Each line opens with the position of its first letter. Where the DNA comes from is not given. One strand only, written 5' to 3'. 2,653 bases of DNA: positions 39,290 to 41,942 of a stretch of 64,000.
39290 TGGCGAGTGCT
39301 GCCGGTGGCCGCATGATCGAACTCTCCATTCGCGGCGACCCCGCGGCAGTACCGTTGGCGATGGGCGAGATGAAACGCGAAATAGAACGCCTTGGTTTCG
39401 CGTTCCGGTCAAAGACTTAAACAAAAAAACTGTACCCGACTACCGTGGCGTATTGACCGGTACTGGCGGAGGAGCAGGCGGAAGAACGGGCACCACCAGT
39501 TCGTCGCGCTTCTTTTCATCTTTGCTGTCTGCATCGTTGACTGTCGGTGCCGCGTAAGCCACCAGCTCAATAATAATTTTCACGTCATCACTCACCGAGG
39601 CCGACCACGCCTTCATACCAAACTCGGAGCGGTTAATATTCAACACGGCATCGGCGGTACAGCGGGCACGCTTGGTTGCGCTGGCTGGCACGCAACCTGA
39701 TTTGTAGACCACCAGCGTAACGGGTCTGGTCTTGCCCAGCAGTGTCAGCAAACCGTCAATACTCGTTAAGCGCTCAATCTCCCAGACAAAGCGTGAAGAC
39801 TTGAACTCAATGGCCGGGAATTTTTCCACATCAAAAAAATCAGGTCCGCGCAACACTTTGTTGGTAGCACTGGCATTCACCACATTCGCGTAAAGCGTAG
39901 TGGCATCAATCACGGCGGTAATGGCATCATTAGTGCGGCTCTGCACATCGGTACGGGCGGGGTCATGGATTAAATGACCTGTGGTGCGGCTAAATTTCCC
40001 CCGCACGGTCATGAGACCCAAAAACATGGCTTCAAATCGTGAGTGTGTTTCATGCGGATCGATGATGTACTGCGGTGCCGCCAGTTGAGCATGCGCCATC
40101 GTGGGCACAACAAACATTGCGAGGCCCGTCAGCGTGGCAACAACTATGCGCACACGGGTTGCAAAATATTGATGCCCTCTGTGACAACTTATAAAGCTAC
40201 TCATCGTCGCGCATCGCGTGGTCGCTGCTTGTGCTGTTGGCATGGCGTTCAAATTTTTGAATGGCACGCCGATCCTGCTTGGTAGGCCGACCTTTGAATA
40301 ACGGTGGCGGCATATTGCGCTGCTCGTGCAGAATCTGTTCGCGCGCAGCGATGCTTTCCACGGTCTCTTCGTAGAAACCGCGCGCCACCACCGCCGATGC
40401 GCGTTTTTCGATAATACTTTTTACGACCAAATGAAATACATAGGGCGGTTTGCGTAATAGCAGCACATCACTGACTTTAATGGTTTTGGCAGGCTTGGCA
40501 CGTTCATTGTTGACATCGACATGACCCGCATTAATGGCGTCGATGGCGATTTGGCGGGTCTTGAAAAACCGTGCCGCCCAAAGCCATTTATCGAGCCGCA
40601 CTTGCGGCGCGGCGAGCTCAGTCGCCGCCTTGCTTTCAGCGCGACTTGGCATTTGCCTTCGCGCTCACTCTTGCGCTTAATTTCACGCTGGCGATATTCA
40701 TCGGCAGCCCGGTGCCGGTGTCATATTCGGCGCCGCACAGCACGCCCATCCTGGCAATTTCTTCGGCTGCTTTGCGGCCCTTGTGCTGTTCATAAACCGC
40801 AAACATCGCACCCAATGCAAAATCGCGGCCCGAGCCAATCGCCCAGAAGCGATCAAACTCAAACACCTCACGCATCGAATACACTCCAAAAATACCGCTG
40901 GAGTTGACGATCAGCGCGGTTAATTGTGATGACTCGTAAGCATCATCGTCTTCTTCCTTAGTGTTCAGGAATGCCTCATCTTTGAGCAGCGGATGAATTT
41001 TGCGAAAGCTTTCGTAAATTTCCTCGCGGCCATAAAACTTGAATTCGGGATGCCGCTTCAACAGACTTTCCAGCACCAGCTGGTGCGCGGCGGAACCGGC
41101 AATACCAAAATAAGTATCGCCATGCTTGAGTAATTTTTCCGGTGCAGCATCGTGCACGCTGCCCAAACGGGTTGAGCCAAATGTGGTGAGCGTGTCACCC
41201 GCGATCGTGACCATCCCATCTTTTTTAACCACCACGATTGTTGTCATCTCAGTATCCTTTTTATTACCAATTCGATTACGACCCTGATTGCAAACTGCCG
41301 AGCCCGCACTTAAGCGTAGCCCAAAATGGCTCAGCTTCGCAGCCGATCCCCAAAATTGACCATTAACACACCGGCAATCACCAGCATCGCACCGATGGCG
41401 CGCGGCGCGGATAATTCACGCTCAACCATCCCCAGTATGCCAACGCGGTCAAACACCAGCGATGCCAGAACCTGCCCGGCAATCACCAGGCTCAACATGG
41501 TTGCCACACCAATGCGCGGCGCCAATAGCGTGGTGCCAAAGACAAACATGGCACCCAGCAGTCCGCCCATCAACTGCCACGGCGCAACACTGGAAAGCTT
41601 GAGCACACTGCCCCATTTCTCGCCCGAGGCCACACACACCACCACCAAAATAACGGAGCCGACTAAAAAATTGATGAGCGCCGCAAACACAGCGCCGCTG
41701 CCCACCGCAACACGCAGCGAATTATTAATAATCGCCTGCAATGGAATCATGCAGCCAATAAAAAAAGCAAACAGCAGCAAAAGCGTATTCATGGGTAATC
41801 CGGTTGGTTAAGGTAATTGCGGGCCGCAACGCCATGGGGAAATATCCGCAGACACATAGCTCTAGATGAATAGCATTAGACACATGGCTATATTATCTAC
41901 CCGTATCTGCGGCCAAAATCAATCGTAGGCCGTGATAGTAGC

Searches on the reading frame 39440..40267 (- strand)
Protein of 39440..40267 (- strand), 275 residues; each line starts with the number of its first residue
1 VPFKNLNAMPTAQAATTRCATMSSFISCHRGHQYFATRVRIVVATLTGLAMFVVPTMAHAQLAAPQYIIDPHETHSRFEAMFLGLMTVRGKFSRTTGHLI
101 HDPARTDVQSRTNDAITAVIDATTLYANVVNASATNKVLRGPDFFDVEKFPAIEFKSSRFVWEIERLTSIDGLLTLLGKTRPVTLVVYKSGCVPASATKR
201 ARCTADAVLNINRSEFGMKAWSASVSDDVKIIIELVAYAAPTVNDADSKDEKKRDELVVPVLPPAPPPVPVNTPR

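Call 71: search_protein_families(library=pfam, proteins=[window:39440-40267:-], max_evalue=0.001)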
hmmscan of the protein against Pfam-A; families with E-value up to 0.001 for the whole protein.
window:39440-40267:- (275 aa): 1 family
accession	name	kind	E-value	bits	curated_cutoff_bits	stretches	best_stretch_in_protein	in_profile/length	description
PF04264.18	YceI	-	4.8e-28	98.9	23.7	1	67-237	1-150/150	YceI-like domain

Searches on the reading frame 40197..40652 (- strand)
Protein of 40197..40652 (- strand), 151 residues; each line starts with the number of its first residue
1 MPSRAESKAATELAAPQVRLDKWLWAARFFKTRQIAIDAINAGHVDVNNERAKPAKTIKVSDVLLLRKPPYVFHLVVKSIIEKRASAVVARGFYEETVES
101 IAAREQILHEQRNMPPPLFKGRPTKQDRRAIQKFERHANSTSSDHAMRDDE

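Call 71: search_protein_families(library=pfam, proteins=[window:40197-40652:-], max_evalue=0.001)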
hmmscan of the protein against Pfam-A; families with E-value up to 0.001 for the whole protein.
window:40197-40652:- (151 aa): 1 family
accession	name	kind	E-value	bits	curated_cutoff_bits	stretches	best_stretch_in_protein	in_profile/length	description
PF01479.30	S4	-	2.2e-12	46.9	22.8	1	18-64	1-48/48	S4 domain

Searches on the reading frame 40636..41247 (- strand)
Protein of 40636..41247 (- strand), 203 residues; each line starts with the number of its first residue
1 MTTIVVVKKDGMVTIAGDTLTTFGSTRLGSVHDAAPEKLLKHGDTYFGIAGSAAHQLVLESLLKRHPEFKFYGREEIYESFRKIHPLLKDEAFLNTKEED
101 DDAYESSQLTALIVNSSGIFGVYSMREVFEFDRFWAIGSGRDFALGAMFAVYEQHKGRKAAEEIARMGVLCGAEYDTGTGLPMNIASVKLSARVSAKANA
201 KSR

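Call 71: search_protein_families(library=pfam, proteins=[window:40636-41247:-], max_evalue=0.001)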
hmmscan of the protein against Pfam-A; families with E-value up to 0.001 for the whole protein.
window:40636-41247:- (203 aa): 1 family
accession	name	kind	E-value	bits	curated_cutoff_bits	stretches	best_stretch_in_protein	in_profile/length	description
PF00227.31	Proteasome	-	2.1e-06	27.9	22.4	1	2-186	5-187/189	Proteasome subunit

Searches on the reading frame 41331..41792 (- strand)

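Call 71: search_protein_families(library=pfam, proteins=[window:41331-41792:-], max_evalue=0.001)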
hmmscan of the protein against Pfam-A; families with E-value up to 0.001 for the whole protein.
window:41331-41792:- (153 aa): 1 family
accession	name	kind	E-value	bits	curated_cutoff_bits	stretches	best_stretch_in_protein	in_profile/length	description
PF04657.19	DMT_YdcZ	-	1.3e-34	119.9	24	1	4-143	1-139/140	Putative inner membrane exporter, YdcZ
